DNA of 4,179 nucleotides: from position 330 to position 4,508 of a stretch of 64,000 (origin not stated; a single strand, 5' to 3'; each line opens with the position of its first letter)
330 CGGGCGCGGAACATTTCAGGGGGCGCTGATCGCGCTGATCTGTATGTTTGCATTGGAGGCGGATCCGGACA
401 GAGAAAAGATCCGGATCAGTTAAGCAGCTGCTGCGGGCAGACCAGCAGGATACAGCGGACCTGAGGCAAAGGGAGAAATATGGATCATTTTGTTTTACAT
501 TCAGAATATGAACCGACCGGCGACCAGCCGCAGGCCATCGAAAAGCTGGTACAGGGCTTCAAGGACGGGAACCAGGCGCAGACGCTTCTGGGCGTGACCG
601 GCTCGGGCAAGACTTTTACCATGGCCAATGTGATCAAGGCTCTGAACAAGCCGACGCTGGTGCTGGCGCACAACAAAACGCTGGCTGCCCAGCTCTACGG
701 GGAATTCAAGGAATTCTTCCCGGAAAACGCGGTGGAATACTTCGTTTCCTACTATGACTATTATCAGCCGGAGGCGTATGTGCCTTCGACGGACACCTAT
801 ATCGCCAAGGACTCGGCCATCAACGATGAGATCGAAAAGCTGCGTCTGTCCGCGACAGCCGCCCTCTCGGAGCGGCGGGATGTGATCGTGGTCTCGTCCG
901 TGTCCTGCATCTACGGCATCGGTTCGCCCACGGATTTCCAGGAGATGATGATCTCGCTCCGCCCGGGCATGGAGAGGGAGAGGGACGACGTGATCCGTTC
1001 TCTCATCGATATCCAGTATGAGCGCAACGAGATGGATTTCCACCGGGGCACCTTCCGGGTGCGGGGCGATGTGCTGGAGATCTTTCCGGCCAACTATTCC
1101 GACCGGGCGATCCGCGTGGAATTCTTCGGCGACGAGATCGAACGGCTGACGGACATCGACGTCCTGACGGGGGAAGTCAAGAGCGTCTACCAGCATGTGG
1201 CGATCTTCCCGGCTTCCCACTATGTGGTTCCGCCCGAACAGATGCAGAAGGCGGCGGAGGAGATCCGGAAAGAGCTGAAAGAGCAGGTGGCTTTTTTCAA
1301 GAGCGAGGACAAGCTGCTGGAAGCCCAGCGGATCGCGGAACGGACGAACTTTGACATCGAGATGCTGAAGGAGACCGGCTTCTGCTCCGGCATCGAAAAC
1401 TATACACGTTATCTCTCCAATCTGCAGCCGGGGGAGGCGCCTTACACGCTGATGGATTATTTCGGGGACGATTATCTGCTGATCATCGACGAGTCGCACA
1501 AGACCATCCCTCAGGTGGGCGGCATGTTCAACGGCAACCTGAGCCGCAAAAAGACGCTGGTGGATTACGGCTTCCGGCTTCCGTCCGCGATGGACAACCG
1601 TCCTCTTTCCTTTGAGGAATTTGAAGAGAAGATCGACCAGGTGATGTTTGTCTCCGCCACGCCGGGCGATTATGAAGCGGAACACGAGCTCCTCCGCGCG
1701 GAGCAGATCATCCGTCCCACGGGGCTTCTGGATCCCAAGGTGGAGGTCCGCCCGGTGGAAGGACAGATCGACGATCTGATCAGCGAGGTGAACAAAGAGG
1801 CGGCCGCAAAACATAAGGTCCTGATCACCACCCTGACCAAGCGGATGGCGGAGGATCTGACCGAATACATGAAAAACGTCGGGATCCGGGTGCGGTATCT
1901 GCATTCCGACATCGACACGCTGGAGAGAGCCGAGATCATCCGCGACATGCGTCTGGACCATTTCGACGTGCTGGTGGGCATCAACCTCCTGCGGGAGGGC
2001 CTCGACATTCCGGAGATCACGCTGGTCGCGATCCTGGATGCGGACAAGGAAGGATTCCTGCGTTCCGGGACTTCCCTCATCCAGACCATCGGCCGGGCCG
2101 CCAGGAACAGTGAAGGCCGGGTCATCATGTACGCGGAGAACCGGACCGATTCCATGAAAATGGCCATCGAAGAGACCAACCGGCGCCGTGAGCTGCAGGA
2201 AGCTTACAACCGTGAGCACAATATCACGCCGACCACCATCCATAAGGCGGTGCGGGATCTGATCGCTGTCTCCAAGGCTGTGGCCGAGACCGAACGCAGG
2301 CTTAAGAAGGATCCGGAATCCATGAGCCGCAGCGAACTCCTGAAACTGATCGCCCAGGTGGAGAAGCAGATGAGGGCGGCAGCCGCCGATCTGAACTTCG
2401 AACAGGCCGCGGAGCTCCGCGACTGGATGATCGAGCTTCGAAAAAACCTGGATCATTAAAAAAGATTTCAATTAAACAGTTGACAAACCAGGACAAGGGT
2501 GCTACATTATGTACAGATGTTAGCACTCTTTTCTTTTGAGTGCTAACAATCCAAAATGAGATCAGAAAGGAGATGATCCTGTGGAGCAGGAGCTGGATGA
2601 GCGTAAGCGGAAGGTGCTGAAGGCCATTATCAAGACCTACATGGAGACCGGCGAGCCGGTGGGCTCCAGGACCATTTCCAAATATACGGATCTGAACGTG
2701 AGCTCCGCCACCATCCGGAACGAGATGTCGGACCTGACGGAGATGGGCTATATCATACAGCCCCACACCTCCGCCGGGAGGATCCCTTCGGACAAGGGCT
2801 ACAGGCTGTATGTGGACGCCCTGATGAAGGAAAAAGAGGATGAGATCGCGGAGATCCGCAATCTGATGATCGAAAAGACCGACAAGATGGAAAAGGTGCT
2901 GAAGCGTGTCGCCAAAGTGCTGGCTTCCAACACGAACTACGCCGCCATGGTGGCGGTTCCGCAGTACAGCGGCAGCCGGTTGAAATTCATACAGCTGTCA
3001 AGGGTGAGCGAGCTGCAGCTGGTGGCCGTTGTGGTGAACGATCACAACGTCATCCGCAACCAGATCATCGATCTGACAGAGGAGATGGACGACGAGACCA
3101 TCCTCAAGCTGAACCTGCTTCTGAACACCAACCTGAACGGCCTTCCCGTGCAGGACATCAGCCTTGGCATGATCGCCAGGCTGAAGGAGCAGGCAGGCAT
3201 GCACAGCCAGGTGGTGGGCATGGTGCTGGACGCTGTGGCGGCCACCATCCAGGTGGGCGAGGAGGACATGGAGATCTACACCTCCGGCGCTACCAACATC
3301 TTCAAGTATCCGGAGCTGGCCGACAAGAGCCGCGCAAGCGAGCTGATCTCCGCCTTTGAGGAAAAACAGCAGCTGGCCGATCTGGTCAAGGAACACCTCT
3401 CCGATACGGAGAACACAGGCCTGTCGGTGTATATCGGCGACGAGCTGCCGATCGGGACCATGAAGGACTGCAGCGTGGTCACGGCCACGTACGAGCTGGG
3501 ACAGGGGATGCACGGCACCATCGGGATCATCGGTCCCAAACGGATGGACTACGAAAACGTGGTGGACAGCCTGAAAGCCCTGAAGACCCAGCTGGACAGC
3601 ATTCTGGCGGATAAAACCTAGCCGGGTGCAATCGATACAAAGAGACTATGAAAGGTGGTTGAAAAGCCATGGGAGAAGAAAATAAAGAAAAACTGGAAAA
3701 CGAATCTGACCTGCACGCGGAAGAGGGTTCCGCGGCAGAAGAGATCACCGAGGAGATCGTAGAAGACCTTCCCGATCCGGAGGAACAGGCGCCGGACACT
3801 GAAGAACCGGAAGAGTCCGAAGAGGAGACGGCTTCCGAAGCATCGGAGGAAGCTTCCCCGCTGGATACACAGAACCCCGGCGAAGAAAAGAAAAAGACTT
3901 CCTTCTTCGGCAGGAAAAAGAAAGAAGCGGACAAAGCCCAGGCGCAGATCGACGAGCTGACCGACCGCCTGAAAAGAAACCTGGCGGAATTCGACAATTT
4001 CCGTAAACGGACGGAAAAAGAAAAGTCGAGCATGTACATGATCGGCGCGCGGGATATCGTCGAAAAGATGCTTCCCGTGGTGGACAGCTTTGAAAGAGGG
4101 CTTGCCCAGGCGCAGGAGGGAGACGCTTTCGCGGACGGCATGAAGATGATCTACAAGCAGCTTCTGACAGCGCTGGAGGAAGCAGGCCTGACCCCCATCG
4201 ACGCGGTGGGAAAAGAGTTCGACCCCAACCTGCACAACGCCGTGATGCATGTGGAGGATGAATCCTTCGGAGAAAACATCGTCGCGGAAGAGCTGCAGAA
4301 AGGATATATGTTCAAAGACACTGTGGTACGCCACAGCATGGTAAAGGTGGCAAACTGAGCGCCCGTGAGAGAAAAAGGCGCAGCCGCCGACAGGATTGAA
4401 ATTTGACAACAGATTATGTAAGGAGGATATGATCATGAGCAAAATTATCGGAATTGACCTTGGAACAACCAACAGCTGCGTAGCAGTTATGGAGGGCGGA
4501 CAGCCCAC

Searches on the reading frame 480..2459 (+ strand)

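Call 31: search_protein_families(library=pfam, proteins=[window:480-2459:+], max_evalue=0.000001)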
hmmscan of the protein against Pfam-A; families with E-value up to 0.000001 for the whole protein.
window:480-2459:+ (659 aa): 6 families
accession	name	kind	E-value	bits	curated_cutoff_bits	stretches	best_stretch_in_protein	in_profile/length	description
PF17757.6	UvrB_inter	-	1.2e-33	115.5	22.9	1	158-248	1-91/91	UvrB interaction domain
PF12344.14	UvrB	-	1.8e-20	72.9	27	1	550-592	1-43/43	Ultra-violet resistance protein B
PF00271.37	Helicase_C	-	3e-20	73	23.5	1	431-543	4-109/110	Helicase conserved C-terminal domain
PF04851.21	ResIII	-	7.4e-16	58.9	22.5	1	10-114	2-110/164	Type III restriction enzyme, res subunit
PF00270.35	DEAD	-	2.1e-07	31.3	26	0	15-85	3-76/167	DEAD/DEAH box helicase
PF02151.25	UVR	-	3.7e-07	30.1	21.5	1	622-655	2-35/36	UvrB/uvrC motif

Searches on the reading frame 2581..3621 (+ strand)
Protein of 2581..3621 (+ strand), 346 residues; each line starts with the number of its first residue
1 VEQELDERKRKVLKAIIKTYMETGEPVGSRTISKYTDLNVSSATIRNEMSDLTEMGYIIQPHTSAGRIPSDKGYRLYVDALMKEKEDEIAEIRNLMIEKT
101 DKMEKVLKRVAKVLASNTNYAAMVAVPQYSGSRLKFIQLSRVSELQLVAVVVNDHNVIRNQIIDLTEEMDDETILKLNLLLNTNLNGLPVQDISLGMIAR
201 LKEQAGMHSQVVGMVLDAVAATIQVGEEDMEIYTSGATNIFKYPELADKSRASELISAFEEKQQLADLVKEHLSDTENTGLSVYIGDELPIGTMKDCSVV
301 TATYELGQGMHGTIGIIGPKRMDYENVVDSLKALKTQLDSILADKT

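Call 31: search_protein_families(library=pfam, proteins=[window:2581-3621:+], max_evalue=0.000001)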
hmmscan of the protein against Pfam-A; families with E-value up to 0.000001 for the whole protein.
window:2581-3621:+ (346 aa): 1 family
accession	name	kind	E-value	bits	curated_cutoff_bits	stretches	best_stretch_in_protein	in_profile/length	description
PF01628.27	HrcA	-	1.7e-64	218.2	22.2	1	104-328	1-215/215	HrcA protein C terminal domain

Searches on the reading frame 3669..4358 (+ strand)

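Call 31: search_protein_families(library=pfam, proteins=[window:3669-4358:+], max_evalue=0.000001)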
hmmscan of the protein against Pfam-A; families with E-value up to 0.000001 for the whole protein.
window:3669-4358:+ (229 aa): 1 family
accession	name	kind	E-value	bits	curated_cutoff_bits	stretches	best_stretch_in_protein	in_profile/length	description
PF01025.24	GrpE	-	2.8e-44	151.2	25.8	1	74-228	7-164/165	GrpE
